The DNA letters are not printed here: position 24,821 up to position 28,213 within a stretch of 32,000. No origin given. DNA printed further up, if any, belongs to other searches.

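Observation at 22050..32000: Cluster of four very large exported proteins (22-32 kb): candidate host-attachment / cell-surface system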

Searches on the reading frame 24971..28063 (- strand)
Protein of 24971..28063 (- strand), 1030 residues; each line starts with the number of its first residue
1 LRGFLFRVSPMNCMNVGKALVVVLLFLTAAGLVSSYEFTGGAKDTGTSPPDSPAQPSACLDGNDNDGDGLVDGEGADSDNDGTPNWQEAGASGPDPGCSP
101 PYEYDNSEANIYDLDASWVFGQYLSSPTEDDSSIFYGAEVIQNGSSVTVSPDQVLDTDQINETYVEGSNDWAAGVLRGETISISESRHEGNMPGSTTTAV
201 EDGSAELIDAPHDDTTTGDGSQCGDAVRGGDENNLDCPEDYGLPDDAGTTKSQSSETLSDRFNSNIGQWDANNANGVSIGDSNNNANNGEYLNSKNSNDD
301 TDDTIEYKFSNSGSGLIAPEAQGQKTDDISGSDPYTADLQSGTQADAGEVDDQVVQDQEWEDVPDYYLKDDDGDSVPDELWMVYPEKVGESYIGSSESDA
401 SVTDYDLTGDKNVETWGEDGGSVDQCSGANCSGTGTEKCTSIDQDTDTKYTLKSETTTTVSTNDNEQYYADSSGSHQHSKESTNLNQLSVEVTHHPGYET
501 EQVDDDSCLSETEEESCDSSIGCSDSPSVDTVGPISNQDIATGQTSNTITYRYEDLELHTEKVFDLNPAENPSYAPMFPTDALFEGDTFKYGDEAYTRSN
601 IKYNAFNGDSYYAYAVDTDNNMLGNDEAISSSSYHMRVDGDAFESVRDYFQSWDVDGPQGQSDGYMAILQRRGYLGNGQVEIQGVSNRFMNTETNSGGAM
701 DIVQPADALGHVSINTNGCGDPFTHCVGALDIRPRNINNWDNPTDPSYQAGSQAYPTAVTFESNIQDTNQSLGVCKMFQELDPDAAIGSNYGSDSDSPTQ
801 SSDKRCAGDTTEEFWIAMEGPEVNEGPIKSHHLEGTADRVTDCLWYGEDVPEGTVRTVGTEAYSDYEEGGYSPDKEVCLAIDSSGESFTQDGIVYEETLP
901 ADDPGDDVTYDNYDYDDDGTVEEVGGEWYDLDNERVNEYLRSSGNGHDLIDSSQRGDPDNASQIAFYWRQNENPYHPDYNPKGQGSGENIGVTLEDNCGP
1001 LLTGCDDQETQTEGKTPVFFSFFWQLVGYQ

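Call 5: search_protein_families(library=pfam, proteins=[window:24971-28063:-], max_evalue=1)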
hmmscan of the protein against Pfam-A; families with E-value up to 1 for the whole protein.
window:24971-28063:- (1030 aa): 0 families

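Call 8: search_solved_structures(query=window:24971-28063:-, max_evalue=1)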
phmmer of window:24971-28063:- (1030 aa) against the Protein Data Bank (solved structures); distinct sequences matched with E-value up to 1: 0.

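Call 11: find_homologous_proteins(query=window:24971-28063:-, max_evalue=0.001)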
Query window:24971-28063:- (1030 aa): 12 proteins with E <= 0.001 among 8000 candidates.
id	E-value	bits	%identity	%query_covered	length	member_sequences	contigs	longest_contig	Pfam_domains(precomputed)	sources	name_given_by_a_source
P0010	0.0e+0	2327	100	99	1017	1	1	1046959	-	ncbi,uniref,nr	ncbi:hypothetical protein [Candidatus Nanohalovita haloferacivicina]|uniref:hypothetical protein n=1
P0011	0.0e+0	2016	85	100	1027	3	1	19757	-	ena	-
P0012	0.0e+0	1964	85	97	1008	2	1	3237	-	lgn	-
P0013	0.0e+0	1884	80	100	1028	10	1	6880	-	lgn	-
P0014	0.0e+0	1863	80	99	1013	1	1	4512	-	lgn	-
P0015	0.0e+0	1642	72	99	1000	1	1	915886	-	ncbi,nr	ncbi:hypothetical protein GKQ38_01520 [Candidatus Nanohaloarchaea archaeon]|nr:hypothetical protein 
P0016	4.8e-146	507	37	98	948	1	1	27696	-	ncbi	ncbi:MAG: hypothetical protein ABEK01_04335 [Candidatus Nanohaloarchaea archaeon]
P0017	3.0e-108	382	34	94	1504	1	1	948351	-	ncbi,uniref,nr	ncbi:hypothetical protein [Candidatus Nanohalococcus occultus]|uniref:Uncharacterized protein n=1 Ta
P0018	1.1e-95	340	33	98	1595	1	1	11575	-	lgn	-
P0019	9.4e-53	198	27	98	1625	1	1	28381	-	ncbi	ncbi:MAG: hypothetical protein ABEJ99_05570 [Candidatus Nanohaloarchaea archaeon]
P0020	2.7e-40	157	31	37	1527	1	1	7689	-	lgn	-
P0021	1.0e-27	115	30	41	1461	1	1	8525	-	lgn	-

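Call 16: find_encoding_contigs(protein=P0010, flank=10000, max_places=4)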
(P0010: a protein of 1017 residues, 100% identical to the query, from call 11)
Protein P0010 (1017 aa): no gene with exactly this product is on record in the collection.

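Call 17: find_encoding_contigs(protein=P0011, flank=10000, max_places=4)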
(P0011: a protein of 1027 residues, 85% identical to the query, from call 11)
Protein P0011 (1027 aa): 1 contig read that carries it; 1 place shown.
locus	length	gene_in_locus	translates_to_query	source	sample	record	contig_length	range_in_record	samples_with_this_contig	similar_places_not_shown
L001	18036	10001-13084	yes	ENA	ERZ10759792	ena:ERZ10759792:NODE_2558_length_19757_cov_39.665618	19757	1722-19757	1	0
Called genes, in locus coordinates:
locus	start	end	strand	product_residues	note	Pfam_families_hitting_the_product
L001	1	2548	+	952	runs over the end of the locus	-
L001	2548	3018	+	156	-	-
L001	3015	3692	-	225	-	-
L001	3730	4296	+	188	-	PF00588:SpoU_methylase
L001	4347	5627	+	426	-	PF07431:DUF1512, PF23542:DUF1512_C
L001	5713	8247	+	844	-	-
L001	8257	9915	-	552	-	-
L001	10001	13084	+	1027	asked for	-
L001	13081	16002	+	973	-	-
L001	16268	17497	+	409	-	PF00587:tRNA-synt_2b, PF03129:HGTP_anticodon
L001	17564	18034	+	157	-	?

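Call 18: find_encoding_contigs(protein=P0015, flank=10000, max_places=4)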
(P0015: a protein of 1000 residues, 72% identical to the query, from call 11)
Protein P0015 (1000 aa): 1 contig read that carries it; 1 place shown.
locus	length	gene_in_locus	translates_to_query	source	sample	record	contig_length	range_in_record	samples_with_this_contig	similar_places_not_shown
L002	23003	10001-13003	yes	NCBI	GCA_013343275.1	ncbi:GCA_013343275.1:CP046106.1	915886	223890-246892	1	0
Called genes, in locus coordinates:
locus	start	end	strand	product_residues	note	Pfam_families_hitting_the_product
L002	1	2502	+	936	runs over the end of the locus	-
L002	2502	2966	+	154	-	-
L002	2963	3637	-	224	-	-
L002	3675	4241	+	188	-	PF00588:SpoU_methylase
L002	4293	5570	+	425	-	PF07431:DUF1512, PF23542:DUF1512_C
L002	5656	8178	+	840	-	-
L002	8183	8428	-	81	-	-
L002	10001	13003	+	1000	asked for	-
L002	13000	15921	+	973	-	-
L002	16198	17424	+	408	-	PF00587:tRNA-synt_2b, PF03129:HGTP_anticodon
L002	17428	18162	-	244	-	PF13240:Zn_Ribbon_1 (faint), PF13248:Zn_ribbon_3 (faint), PF12773:DZR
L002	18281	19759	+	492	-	PF00587:tRNA-synt_2b, PF03129:HGTP_anticodon, PF09180:ProRS-C_1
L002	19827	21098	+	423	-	PF01979:Amidohydro_1, PF07969:Amidohydro_3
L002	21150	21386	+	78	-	-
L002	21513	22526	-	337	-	PF04851:ResIII, PF00270:DEAD, PF00271:Helicase_C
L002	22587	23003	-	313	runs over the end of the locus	PF26233:NicX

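Call 25: find_encoding_contigs(protein=P0017, flank=10000, max_places=3)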
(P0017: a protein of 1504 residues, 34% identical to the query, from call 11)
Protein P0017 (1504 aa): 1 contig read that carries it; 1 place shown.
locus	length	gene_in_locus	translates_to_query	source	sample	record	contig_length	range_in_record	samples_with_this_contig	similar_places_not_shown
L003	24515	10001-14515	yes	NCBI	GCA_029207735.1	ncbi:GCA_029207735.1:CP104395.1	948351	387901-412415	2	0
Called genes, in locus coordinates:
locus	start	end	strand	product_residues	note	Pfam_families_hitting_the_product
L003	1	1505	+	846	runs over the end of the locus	PF07610:DUF1573 (faint), PF22067:Cep192_D3 (faint), PF22073:Cep192_D4 (faint), PF15780:ASH, PF22544:HYDIN_VesB_CFA65-like_Ig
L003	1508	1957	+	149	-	-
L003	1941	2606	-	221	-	-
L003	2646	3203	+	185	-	PF00588:SpoU_methylase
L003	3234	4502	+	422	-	PF07431:DUF1512, PF23542:DUF1512_C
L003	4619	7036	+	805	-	-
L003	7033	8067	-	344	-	-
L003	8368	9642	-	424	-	-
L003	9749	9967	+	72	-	-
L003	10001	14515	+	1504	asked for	-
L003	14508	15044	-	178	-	-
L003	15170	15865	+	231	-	-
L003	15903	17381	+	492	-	PF00587:tRNA-synt_2b, PF03129:HGTP_anticodon, PF09180:ProRS-C_1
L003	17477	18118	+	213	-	-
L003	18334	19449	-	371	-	PF04851:ResIII, PF00270:DEAD, PF14617:CMS1 (faint), PF00271:Helicase_C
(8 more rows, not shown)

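Call 31: search_protein_families(library=ncbifam, proteins=[window:24971-28063:-, P0017], max_evalue=1)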
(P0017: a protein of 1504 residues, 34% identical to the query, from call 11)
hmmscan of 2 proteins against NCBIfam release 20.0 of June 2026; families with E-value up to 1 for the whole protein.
window:24971-28063:- (1030 aa): 0 families

P0017 (1504 aa): 1 family
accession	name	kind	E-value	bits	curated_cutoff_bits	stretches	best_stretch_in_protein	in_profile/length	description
NF033662.1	acid_disulf_rpt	repeat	4.4e-08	32.7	41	1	33-57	3-27/32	acidic double-disulfide repeat-containing protein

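Call 62: predict_structure(alignment_id=A3)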
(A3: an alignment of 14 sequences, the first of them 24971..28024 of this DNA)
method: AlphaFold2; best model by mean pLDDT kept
length: 1017 residues; sequences in the alignment: 14
mean_pLDDT: 36.7   pTM: 0.27
mean pLDDT of the five models: 36.7, 36.1, 35.2, 34.7, 30.4
residues with pLDDT >= 90: 0; 70-90: 39; 50-70: 143; < 50: 835
segments of 3 or more residues with pLDDT < 50: 18-47, 50-57, 80-137, 149-164, 168-357, 368-374, 391-551, 555-800, 870-891, 893-898, 900-909, 958-1017
pLDDT, mean of each block of 10 residues (from residue 1): 61 60 26 26 38 48 56 59 34 22 23 25 31 41 51 35 48 27 28 27 31 22 22 24 24 25 25 27 24 22 21 22 23 25 25 46 50 46 54 36 27 29 25 33 42 28 25 36 39 28 29 28 28 41 43 44 40 30 30 28 27 37 31 34 32 30 29 32 28 29 29 34 40 34 31 28 37 26 25 36 66 59 64 75 71 60 69 35 38 46 41 67 61 56 61 55 30 27 33 32 27 27
secondary structure, 60 per line:
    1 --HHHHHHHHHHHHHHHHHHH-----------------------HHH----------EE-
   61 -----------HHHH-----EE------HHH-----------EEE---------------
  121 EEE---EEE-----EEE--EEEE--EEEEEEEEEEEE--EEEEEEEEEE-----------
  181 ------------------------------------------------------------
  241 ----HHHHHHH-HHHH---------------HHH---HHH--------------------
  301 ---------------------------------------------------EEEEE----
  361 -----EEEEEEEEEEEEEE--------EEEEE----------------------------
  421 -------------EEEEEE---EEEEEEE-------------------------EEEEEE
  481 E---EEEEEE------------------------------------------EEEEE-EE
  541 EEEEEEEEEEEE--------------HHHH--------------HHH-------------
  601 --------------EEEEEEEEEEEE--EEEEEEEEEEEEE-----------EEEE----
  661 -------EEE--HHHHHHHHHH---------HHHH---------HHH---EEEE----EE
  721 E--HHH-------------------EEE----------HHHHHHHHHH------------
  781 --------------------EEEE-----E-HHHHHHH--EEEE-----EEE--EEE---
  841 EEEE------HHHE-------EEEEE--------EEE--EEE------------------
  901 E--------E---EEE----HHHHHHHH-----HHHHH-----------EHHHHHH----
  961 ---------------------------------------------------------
elements in order (helices of 4 or more, strands of 3 or more residues): H3-21 H72-75 E103-105 E121-123 E127-129 E135-137 E140-143 E146-157 E160-169 H245-251 H253-256 E352-356 E366-379 E388-392 E434-439 E443-449 E475-481 E485-490 E533-537 E539-552 H567-570 E615-626 E629-641 E653-656 E668-670 H673-682 H692-695 E711-714 E719-721 E746-748 H759-768 E801-804 H812-818 E821-824 E830-832 E835-837 E841-844 E862-866 E875-877 E880-882 E914-916 H921-928 H934-938 H951-956
